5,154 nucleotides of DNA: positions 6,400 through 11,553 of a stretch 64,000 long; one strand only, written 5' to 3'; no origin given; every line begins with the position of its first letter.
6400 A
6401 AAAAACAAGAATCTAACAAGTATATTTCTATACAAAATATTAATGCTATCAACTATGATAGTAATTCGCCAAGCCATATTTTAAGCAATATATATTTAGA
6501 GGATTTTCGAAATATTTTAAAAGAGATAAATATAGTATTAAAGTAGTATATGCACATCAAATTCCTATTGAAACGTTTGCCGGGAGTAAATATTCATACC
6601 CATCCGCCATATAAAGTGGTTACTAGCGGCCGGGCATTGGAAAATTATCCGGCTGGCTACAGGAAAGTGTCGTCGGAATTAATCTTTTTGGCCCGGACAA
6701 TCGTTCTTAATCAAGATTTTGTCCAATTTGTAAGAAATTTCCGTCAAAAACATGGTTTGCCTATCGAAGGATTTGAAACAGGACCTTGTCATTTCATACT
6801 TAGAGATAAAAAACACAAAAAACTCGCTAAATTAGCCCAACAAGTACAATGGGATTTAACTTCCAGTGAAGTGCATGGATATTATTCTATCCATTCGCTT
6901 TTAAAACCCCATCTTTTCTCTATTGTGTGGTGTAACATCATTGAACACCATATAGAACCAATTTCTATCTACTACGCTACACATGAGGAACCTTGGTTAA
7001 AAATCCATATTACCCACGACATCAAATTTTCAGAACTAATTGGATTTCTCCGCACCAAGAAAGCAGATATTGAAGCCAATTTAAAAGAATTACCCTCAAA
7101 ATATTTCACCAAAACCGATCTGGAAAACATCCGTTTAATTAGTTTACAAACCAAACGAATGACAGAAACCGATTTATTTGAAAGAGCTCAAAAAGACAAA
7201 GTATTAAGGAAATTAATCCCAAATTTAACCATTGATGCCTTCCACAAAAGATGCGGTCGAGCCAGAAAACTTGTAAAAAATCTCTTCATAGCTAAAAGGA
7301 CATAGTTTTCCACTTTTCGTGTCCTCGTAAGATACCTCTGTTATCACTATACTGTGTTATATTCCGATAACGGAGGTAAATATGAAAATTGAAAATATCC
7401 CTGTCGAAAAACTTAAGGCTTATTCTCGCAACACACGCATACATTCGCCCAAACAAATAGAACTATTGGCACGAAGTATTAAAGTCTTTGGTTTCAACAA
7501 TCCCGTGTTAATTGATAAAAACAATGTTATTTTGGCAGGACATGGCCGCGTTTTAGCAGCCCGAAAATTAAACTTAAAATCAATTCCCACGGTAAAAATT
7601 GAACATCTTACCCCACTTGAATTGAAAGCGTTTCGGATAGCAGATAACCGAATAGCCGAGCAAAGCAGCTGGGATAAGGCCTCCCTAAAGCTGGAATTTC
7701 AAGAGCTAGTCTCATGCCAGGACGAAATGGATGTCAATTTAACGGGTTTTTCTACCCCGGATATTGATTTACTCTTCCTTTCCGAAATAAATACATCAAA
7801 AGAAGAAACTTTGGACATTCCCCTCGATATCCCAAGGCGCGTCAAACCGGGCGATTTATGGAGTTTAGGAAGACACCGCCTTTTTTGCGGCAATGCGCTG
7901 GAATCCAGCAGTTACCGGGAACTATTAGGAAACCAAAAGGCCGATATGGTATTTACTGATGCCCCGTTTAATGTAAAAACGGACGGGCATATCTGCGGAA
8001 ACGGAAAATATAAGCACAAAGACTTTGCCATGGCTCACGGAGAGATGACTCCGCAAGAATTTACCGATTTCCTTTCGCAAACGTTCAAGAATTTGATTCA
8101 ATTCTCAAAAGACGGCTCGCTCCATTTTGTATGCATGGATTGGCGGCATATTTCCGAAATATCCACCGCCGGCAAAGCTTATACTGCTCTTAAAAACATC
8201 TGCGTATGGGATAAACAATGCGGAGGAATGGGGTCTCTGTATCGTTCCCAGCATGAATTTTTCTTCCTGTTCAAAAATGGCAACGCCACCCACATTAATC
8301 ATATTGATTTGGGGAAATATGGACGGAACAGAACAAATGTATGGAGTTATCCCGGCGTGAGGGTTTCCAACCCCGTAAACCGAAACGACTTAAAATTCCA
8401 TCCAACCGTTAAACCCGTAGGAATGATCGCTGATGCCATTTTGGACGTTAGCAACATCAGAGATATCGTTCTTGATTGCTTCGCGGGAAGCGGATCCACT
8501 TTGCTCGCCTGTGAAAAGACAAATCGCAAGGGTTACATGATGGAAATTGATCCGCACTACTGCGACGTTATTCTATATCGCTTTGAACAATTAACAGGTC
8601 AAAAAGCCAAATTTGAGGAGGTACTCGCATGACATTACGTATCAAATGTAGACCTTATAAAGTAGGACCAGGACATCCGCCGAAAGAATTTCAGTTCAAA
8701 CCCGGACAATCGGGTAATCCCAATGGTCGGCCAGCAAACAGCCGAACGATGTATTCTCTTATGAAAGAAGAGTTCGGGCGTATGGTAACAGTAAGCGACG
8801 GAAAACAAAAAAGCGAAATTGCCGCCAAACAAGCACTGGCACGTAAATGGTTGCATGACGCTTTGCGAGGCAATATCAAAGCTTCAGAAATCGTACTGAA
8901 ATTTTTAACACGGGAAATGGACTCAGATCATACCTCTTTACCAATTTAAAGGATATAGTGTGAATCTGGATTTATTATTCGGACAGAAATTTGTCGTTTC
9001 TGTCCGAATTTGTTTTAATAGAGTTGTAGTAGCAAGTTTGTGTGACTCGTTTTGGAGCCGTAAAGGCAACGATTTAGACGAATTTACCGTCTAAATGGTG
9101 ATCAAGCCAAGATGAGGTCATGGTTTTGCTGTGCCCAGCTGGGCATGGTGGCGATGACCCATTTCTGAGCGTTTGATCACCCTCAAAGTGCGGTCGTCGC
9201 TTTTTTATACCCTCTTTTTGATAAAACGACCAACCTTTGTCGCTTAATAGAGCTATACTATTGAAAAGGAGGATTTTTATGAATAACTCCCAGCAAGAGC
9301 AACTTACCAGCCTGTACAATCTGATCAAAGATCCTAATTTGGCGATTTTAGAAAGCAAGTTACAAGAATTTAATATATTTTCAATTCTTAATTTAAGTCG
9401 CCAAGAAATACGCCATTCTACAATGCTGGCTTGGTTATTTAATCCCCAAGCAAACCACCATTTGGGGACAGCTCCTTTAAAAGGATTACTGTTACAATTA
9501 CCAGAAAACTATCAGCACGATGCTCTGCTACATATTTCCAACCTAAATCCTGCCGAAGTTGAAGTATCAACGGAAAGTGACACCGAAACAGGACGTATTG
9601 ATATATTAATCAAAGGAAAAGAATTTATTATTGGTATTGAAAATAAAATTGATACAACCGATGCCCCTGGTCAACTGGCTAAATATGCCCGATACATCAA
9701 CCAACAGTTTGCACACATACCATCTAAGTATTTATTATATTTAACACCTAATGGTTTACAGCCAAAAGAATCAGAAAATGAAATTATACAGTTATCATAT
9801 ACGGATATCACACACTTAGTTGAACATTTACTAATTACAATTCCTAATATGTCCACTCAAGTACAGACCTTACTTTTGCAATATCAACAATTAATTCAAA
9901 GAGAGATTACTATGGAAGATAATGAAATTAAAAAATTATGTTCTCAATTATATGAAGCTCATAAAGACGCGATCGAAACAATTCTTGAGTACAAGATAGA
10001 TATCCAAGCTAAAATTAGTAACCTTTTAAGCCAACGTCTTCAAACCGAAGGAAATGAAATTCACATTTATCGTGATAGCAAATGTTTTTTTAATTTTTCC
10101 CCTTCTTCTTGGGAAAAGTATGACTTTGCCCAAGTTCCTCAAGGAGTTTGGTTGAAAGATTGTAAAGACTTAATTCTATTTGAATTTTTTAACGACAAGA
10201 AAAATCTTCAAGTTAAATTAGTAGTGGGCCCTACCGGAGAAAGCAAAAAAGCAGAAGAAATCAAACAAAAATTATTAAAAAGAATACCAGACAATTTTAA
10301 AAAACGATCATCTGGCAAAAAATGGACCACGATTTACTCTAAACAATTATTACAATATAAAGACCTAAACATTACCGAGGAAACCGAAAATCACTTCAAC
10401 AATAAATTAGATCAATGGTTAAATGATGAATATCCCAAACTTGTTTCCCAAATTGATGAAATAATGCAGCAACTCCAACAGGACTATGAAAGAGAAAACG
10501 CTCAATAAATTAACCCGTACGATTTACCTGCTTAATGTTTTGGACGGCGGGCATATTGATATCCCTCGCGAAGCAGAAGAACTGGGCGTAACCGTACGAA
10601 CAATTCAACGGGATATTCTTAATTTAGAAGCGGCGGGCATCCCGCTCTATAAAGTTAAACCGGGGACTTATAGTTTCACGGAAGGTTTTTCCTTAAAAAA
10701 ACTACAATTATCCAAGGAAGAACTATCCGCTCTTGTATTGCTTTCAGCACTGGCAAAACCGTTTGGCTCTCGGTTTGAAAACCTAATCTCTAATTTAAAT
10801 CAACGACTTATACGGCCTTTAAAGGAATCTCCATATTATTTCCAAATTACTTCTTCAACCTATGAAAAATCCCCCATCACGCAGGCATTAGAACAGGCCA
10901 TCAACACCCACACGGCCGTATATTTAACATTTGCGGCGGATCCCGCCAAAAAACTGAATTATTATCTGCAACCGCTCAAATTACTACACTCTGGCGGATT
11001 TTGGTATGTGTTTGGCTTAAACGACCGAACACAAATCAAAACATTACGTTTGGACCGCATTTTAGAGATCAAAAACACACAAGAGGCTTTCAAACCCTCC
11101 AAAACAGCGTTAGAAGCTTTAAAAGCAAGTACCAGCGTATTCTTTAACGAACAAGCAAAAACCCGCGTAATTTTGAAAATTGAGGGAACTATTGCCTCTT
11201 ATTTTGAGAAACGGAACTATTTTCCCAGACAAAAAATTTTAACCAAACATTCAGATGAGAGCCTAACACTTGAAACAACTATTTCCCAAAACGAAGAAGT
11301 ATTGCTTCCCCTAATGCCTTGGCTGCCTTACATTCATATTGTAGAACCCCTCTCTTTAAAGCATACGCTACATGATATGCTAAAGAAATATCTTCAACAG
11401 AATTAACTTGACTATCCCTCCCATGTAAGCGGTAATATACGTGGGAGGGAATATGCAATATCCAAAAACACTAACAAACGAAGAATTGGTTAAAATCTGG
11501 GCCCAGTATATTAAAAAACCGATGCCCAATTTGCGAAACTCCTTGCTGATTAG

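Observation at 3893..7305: Translationally coupled three-gene cassette: Cap4/DUF4297-like nuclease + miniature Rad50/SMC-like ATPase + unknown protein (Lamassu-like but atypical)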

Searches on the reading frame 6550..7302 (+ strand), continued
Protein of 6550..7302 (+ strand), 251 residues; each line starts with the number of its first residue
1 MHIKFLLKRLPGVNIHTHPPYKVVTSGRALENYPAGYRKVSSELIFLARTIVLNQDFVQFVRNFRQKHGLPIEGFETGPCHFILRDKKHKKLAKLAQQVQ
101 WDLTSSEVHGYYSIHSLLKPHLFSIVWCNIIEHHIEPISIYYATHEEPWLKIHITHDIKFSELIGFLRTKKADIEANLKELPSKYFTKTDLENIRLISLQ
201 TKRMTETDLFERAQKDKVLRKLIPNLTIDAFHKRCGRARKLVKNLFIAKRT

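Call 74: search_protein_families(library=padloc, proteins=[L005:6325-7923:-, L005:5310-6335:-, L005:4444-5265:-, L009:6803-7954:-, L009:5323-6774:-, L023:2059-2883:-, L023:1530-2054:-, L025:925-1902:+, L025:1893-2987:+, L025:3031-3414:+], max_evalue=0.00001)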
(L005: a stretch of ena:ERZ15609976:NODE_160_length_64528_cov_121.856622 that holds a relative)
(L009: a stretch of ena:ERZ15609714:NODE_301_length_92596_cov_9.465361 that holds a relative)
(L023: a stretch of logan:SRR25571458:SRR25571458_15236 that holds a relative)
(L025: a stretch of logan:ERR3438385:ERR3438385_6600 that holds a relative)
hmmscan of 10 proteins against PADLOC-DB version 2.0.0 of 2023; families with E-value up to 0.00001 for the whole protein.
L005:6325-7923:- (533 aa): 107 families (the best 25 are shown)
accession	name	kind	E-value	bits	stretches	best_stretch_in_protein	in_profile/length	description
PDLC00102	GajA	-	1.7e-202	671.6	1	1-532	2-529/532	AAA ATPase domain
PDLC00098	GajA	-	9.4e-192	636.4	1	1-532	2-531/534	AAA ATPase domain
PDLC00078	GajA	-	6.3e-39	132.1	2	261-532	289-576/580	AAA ATPase domain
PDLC00091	GajA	-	1.6e-28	97.9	2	285-450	292-477/627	AAA ATPase domain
PDLC00069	GajA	-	4.4e-28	96.1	2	285-452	330-517/687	AAA ATPase domain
PDLC00077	GajA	-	7.8e-27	92.1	2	263-531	298-610/616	AAA ATPase domain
PDLC00096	GajA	-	9.2e-27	92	2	280-473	278-485/630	AAA ATPase domain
PDLC00081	GajA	-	3e-26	90.3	1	2-448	3-442/574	AAA ATPase domain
PDLC02336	AbiLi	-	1.5e-25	88.5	1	1-335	1-295/340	AbiLi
PDLC00099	GajA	-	5.6e-25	86.4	2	269-446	275-466/626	AAA ATPase domain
PDLC00080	GajA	-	2.6e-24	83.9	2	220-453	216-465/622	AAA ATPase domain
PDLC04168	GajA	-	8.6e-24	82.1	2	219-453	207-444/570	-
PDLC02979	AriA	-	7.5e-23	79.9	1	1-332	1-372/373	-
PDLC00071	GajA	-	1.1e-22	78.6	2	189-473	165-460/588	AAA ATPase domain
PDLC00067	GajA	-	4.1e-22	76.4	2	288-507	303-532/604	AAA ATPase domain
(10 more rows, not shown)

L005:5310-6335:- (342 aa): 35 families (the best 25 are shown)
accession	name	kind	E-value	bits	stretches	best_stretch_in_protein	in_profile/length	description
PDLC00148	GajB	-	1.2e-102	341.6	1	4-338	2-352/369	UrvD helicase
PDLC00140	GajB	-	1.2e-95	318.8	1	4-340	2-347/365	UrvD helicase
PDLC00120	GajB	-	1.8e-28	97.9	1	6-232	3-239/458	UrvD helicase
PDLC00122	GajB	-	2.8e-20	70.7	1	4-232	17-248/502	UrvD helicase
PDLC00118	GajB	-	1.6e-18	64.9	1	4-260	6-266/515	UrvD helicase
PDLC00132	GajB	-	3.9e-16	56.8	1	136-235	212-303/625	UrvD helicase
PDLC00123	GajB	-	4.1e-15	53.4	1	5-234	18-262/540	UrvD helicase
PDLC00119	GajB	-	3.3e-14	50.8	0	133-180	213-260/565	UrvD helicase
PDLC00117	GajB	-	3.5e-14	50.2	1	133-230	213-301/604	UrvD helicase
PDLC03802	RTasHel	-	5e-14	50.1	1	131-231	185-273/675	DRT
PDLC00129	GajB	-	1.2e-12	45.3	1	88-252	176-328/594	UrvD helicase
PDLC00130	GajB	-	1.1e-11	41.7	1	131-240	198-299/589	UrvD helicase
PDLC00103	GajB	-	1.1e-10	39.1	1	132-187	205-261/612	UrvD helicase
PDLC00127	GajB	-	1.1e-10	38.7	1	131-253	194-310/594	UrvD helicase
PDLC00107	GajB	-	1.2e-10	38.7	0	135-187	212-264/587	UrvD helicase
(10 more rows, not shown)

L005:4444-5265:- (274 aa): 0 families

L009:6803-7954:- (384 aa): 1 family
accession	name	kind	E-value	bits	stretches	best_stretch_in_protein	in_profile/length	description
PDLC04353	PDC-M04A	-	3.8e-06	24.4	1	5-197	4-197/232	-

L009:5323-6774:- (484 aa): 1 family
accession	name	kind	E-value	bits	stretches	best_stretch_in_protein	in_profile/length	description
PDLC04108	PD-T7-3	-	1.2e-14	52.4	1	11-197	5-202/432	-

L023:2059-2883:- (275 aa): 6 families
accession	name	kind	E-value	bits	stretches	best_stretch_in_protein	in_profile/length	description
PDLC00410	ThsA1|ThsA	-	7.4e-51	171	1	7-275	15-279/281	Macro domain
PDLC00413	ThsA1|ThsA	-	1.5e-38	131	1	5-272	9-273/278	Macro domain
PDLC00415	ThsA1|ThsA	-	1.3e-33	114.6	1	13-267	19-268/281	Macro domain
PDLC00439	ThsA2|ThsA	-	3e-33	113.4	1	10-267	16-269/282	Macro domain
PDLC00414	ThsA1|ThsA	-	3.2e-27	93.5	1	15-258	28-268/292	Macro domain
PDLC00408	ThsA1|ThsA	-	3.6e-18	64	1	8-267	16-295/297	Macro domain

L023:1530-2054:- (175 aa): 4 families
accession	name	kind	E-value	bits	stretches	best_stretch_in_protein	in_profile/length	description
PDLC00421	ThsB1|ThsB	-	1.5e-57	192.3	1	1-171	1-175/180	TIR-like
PDLC00429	ThsB1|ThsB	-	2.8e-28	97.1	1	1-161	1-142/167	TIR-like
PDLC00440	ThsB2|ThsB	-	6.8e-24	82.9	1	1-112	1-106/169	TIR-like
PDLC00427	ThsB1|ThsB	-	1.5e-10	39.3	1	1-85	1-77/170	TIR-like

L025:925-1902:+ (326 aa): 4 families
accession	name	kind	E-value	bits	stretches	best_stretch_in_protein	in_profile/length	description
PDLC00757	Effector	-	1.2e-99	331.9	1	2-321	5-327/331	Phospholipase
PDLC00758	Effector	-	3.1e-95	317.3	1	3-316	2-327/331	Phospholipase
PDLC00756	Effector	-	1.8e-43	146.8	1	57-312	1-263/280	Phospholipase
PDLC00755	Effector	-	5.2e-25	86.2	1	2-221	6-218/311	Phospholipase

L025:1893-2987:+ (365 aa): 30 families (the best 25 are shown)
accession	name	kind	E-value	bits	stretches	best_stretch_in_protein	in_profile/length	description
PDLC00815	Cyclase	-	3e-87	291.3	1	4-340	12-365/393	oligonucleotide-cyclase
PDLC00780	Cyclase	-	1.3e-81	272.7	1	4-362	9-387/388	oligonucleotide-cyclase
PDLC00816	Cyclase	-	8.9e-67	224.1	1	4-362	14-406/542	oligonucleotide-cyclase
PDLC00770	Cyclase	-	3.4e-63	212.2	1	3-332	7-369/509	oligonucleotide-cyclase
PDLC00800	Cyclase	-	1.4e-46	157.8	1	3-348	16-394/420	oligonucleotide-cyclase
PDLC00798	Cyclase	-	3e-41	140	1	5-363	4-339/344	oligonucleotide-cyclase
PDLC00811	Cyclase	-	6.1e-27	92.7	1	5-320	52-401/427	oligonucleotide-cyclase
PDLC00793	Cyclase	-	1.1e-26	92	1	18-322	18-303/462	oligonucleotide-cyclase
PDLC00797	Cyclase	-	1.6e-26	91.3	1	2-279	11-322/417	oligonucleotide-cyclase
PDLC00774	Cyclase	-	1.1e-25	88.5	1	4-323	4-292/316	oligonucleotide-cyclase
PDLC00787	Cyclase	-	6.2e-24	82.9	1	15-331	15-316/333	oligonucleotide-cyclase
PDLC00795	Cyclase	-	1.3e-20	71.7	1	24-320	26-320/340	oligonucleotide-cyclase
PDLC00813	Cyclase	-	2.7e-19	67.7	1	3-165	9-178/417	oligonucleotide-cyclase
PDLC00817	Cyclase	-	2.1e-18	64.7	1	8-234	26-280/419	oligonucleotide-cyclase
PDLC00822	Cyclase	-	2.5e-18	64.6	1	4-129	3-125/375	oligonucleotide-cyclase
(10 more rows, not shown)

L025:3031-3414:+ (128 aa): 12 families
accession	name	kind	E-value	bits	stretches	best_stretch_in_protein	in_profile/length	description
PDLC00876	E2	-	3.3e-42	141.9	1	2-126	15-138/158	E2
PDLC00863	E2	-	3.5e-39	132.3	1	2-125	14-140/149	E2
PDLC00864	E2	-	8.7e-39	131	1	2-127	15-144/153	E2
PDLC00858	E2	-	1.4e-32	110.9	1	1-127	17-137/148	E2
PDLC00877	E2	-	4.5e-31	105.9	1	2-127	11-143/150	E2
PDLC00873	E2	-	1.3e-30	103.7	1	25-125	3-104/110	E2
PDLC00816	Cyclase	-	5.9e-28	96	1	1-124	423-542/542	oligonucleotide-cyclase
PDLC00862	E2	-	2.5e-27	93.7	1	2-125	29-148/150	E2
PDLC00866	E2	-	3.5e-22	76.3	1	61-122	7-75/82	E2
PDLC00867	E2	-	5.9e-10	37.2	1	57-125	73-143/145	E2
PDLC00869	E2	-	1.4e-08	32.7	1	58-124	78-151/158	E2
PDLC00874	E2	-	7e-06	24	1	57-124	39-114/121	E2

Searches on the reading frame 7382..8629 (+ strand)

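Call 3: search_protein_families(library=pfam, proteins=[window:7382-8629:+], max_evalue=1)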
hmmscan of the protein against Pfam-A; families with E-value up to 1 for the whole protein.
window:7382-8629:+ (416 aa): 4 families
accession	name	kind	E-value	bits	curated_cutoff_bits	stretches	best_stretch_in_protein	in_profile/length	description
PF01555.25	N6_N4_Mtase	-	1.4e-29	104.1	26.7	1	188-397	2-219/221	DNA methylase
PF02195.25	ParB_N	-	0.00048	20.6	26.3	1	2-71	2-76/95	ParB N-terminal domain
PF03602.21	Cons_hypoth95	-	0.013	15.6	24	1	361-405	43-88/182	Conserved hypothetical protein 95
PF12651.13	RHH_3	-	0.13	12.7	21.6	1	3-21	9-27/44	Ribbon-helix-helix domain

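Call 4: search_protein_families(library=padloc, proteins=[window:7382-8629:+], max_evalue=1)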
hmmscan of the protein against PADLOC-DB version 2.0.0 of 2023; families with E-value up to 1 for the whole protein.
window:7382-8629:+ (416 aa): 57 families (the best 25 are shown)
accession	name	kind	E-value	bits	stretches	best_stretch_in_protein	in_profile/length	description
PDLC03229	MTase_II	-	1e-84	282.8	1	1-410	8-409/436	Type II methyltransferase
PDLC03371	MTase_II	-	6.6e-33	112.3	1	182-405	25-256/260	Type II methyltransferase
PDLC03299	MTase_II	-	3.3e-20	70.8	2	315-403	175-259/296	Type II methyltransferase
PDLC03265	MTase_II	-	5.7e-15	53.6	1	317-404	251-331/333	Type II methyltransferase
PDLC03320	MTase_II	-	1.1e-14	52.2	2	314-413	191-286/289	Type II methyltransferase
PDLC03353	MTase_II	-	3.5e-14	51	1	304-403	159-252/260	Type II methyltransferase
PDLC03308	MTase_II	-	1.7e-11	41.7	1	45-398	65-392/419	Type II methyltransferase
PDLC03379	MTase_II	-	2.1e-11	42.2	1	201-383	58-223/267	Type II methyltransferase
PDLC03216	MTase_II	-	3.8e-11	40.6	2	332-407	185-261/364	Type II methyltransferase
PDLC03387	MTase_II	-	2.4e-10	38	1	251-403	126-278/289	Type II methyltransferase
PDLC03228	MTase_II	-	1.1e-09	36.4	1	337-395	141-199/227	Type II methyltransferase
PDLC03339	MTase_II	-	1.1e-09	35.5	1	312-403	186-273/399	Type II methyltransferase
PDLC03714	oMTase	-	1.2e-09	36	1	311-401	168-257/279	orphan methyltransferase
PDLC03251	MTase_II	-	1.3e-09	35.7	1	333-401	198-266/282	Type II methyltransferase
PDLC03230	MTase_II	-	1.5e-09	35.6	1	313-397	198-278/360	Type II methyltransferase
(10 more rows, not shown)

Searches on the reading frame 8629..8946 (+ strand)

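Call 3: search_protein_families(library=pfam, proteins=[window:8629-8946:+], max_evalue=1)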
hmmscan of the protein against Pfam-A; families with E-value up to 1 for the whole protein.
window:8629-8946:+ (106 aa): 1 family
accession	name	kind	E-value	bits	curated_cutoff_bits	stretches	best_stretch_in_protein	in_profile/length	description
PF18932.5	DUF5681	-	4.2e-20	72.5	27.5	1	19-94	1-73/77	Family of unknown function (DUF5681)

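Call 4: search_protein_families(library=padloc, proteins=[window:8629-8946:+], max_evalue=1)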
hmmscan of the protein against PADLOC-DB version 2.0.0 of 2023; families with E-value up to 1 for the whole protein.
window:8629-8946:+ (106 aa): 0 families

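Call 8: search_protein_families(library=phrogs, proteins=[window:8629-8946:+], max_evalue=0.1)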
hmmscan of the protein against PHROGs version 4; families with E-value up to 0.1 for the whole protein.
window:8629-8946:+ (106 aa): 3 families
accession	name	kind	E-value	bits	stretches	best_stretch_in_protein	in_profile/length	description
phrog_26239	-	unknown function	4.1e-19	70.4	1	9-99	7-97/146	-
phrog_4114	-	unknown function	5.6e-06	27.4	1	21-48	8-35/123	-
phrog_2412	-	unknown function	0.044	14.8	1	63-97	66-100/150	-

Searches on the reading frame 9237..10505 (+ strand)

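Call 3: search_protein_families(library=pfam, proteins=[window:9237-10505:+], max_evalue=1)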
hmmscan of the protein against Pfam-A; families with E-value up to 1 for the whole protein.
window:9237-10505:+ (423 aa): 3 families
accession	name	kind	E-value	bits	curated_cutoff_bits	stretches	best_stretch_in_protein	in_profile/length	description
PF14281.12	PDDEXK_4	-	2.4e-29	103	22.3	1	45-217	1-182/183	PD-(D/E)XK nuclease superfamily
PF18535.6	Gal11_ABD1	-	0.018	15.5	31.8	0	338-382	17-61/82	Gal11 activator-binding domain (ABD1)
PF07739.18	TipAS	-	0.47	11.4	23.8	0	201-249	51-99/117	TipAS antibiotic-recognition domain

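Call 4: search_protein_families(library=padloc, proteins=[window:9237-10505:+], max_evalue=1)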
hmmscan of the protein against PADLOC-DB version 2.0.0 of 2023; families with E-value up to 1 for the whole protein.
window:9237-10505:+ (423 aa): 13 families
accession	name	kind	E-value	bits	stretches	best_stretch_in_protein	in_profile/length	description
PDLC04977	PDC-S26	-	3.5e-81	271.3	1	20-410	4-396/400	-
PDLC04972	PDC-S26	-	4.4e-76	254.8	1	15-416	1-388/397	-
PDLC04971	PDC-S26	-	1.1e-47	160.9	1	23-412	11-406/415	-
PDLC04983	PDC-S26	-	3e-39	133.6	1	14-415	7-408/413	-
PDLC04980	PDC-S26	-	1.4e-35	121.4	1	15-408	1-384/389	-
PDLC04974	PDC-S26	-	1.2e-32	111.7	1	29-419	16-396/401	-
PDLC04981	PDC-S26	-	3.9e-19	67.2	1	38-386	17-345/358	-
PDLC04975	PDC-S26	-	2.3e-16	58.1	1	60-275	37-244/351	-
PDLC04982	PDC-S26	-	3.1e-14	51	1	43-417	22-387/392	-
PDLC04976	PDC-S26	-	4e-09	34.1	1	44-178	31-169/451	-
PDLC04969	PDC-S26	-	3.4e-06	24.3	1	40-153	24-129/367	-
PDLC04979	PDC-S26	-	0.00052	17.1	1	40-157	19-124/383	-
PDLC03853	LmuA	-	0.0011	15.8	1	93-160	526-592/655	-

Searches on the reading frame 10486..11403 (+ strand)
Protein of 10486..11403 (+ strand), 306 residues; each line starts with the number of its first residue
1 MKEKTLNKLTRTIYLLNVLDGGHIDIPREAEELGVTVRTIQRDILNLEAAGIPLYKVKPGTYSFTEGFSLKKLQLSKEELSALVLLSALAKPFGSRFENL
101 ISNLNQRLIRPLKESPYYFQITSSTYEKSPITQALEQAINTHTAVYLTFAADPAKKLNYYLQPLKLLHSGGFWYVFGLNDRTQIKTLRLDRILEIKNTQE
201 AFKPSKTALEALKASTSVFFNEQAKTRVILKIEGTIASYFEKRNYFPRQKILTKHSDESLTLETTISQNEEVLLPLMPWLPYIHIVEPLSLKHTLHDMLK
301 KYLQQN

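Call 3: search_protein_families(library=pfam, proteins=[window:10486-11403:+], max_evalue=1)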
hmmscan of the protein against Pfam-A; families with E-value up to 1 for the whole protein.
window:10486-11403:+ (306 aa): 5 families
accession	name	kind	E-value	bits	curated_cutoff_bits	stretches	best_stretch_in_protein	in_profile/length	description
PF13280.12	WYL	-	4.9e-10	39.7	21.8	1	131-196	2-69/70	WYL domain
PF08279.18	HTH_11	-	1.5e-06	28.4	25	1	30-58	22-50/55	HTH domain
PF25583.1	WCX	-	9.7e-06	26.3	23.9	1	226-303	3-76/76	WCX domain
PF08220.18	HTH_DeoR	-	0.0012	19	21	1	20-58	11-48/57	DeoR-like helix-turn-helix domain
PF13730.12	HTH_36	-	0.0021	18.2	25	1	30-52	32-54/55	Helix-turn-helix domain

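Call 4: search_protein_families(library=padloc, proteins=[window:10486-11403:+], max_evalue=1)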
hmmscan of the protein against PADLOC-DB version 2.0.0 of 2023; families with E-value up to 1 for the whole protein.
window:10486-11403:+ (306 aa): 4 families
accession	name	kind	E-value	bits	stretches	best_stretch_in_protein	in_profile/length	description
PDLC01457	WYL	-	1.1e-29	101.7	1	22-269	17-207/229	"CAS-I,CAS-II,CAS-III,CAS-IV,CAS-V,CAS-VI; associated_signaling"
PDLC01652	WYL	-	8.7e-22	76.2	1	128-302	16-161/162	"CAS-I,CAS-II,CAS-III,CAS-IV,CAS-V,CAS-VI; associated_signaling"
PDLC01766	Cas3c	-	4e-11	39.9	1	30-301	28-311/1009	-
PDLC01434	CasR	-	0.0024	15.7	1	13-66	131-184/191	"CAS-I,CAS-II,CAS-III,CAS-IV,CAS-V,CAS-VI; associated_signaling"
